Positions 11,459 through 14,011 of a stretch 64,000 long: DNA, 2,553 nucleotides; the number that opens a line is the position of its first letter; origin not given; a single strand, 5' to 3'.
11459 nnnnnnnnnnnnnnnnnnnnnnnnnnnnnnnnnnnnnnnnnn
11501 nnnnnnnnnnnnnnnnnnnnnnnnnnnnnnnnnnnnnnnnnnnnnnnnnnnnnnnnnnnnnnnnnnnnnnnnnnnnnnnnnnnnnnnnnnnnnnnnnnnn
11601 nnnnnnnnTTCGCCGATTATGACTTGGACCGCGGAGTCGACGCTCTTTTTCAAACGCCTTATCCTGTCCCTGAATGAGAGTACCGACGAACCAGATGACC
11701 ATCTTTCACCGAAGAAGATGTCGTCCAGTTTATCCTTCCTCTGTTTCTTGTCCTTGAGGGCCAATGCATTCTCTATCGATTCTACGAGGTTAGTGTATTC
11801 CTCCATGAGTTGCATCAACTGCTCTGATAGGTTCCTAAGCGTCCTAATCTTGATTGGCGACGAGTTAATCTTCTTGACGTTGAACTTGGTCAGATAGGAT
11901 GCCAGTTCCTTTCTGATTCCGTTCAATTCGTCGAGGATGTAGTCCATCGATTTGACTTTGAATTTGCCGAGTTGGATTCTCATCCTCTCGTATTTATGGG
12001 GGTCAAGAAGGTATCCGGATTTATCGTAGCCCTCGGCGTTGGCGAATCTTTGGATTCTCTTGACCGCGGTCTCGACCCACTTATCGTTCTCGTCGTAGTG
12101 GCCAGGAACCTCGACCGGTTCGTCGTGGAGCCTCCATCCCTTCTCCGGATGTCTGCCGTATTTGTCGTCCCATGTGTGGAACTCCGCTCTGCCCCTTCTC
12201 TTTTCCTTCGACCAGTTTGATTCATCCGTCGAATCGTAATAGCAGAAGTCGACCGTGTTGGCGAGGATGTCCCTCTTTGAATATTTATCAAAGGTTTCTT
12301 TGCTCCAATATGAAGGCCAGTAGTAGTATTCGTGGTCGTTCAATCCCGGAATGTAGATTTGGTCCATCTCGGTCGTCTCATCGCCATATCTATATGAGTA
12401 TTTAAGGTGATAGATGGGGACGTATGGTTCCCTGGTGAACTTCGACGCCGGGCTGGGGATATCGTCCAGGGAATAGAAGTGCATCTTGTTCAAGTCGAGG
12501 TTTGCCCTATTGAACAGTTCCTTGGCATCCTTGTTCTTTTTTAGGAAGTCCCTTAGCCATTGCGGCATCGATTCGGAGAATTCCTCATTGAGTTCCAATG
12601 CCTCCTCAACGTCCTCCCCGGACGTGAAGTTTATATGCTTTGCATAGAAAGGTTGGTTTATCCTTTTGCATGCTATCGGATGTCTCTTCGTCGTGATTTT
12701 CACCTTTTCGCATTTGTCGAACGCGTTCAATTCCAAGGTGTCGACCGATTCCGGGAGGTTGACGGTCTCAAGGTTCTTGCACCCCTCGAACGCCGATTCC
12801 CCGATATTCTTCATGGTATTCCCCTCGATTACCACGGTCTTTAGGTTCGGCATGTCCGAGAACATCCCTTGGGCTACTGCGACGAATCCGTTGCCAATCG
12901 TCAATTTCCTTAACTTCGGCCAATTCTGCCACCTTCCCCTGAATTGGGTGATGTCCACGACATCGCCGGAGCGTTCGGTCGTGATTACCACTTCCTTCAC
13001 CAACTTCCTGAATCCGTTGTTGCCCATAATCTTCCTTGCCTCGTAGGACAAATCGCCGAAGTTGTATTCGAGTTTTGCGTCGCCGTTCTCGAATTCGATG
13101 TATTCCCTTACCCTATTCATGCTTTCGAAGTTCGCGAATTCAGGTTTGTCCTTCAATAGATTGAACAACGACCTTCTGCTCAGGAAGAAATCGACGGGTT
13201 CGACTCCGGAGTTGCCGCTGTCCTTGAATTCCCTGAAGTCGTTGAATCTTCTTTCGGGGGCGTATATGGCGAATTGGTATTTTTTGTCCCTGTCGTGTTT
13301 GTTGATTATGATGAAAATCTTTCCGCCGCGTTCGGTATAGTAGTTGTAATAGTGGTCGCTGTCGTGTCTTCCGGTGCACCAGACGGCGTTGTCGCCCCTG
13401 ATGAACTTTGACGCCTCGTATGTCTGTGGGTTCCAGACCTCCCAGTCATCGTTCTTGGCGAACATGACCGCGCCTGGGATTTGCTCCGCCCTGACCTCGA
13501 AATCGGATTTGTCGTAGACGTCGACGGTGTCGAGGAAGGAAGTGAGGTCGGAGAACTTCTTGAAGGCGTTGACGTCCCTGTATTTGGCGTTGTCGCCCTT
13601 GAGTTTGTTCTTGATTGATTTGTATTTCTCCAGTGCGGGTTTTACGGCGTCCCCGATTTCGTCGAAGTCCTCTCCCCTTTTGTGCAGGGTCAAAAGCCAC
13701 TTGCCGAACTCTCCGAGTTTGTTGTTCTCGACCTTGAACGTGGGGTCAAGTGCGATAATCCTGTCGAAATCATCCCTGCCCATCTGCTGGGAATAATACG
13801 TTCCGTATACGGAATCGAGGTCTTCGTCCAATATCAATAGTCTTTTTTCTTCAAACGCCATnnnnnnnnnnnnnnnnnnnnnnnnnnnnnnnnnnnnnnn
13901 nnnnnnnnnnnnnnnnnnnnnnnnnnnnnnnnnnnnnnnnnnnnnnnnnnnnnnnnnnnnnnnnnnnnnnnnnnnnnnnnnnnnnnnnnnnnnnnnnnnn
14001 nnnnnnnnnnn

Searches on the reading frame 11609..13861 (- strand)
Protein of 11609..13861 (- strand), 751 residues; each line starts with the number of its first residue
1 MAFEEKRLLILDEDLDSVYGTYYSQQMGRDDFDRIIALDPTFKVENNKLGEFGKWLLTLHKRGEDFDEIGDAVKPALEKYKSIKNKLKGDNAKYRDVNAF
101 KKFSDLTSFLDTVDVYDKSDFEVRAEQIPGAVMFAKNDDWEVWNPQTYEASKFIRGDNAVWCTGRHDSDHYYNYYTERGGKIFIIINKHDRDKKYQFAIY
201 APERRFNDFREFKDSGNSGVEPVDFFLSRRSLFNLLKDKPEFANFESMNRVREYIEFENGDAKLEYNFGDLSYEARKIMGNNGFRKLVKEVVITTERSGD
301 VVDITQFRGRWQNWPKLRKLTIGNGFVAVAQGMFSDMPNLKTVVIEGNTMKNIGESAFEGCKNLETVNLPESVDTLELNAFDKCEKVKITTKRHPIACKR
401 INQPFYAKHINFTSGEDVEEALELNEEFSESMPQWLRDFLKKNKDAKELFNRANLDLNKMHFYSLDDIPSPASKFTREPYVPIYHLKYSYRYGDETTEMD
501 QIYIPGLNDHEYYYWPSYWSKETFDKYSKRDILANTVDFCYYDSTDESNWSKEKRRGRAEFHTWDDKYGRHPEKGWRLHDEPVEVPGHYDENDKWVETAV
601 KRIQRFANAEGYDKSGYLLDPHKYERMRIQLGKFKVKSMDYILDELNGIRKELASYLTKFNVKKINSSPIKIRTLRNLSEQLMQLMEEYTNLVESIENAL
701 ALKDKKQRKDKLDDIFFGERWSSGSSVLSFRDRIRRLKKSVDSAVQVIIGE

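Call 15: search_protein_families(library=pfam, proteins=[window:11609-13861:-], max_evalue=0.001)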
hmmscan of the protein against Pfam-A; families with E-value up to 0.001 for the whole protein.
window:11609-13861:- (751 aa): 2 families
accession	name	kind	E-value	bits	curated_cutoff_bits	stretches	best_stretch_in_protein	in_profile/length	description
PF13306.12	LRR_5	-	1.2e-12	48.3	27.7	1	316-388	35-105/127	BspA type Leucine rich repeat region (6 copies)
PF13855.12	LRR_8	-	7.3e-07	29.3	27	1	315-369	1-56/61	Leucine rich repeat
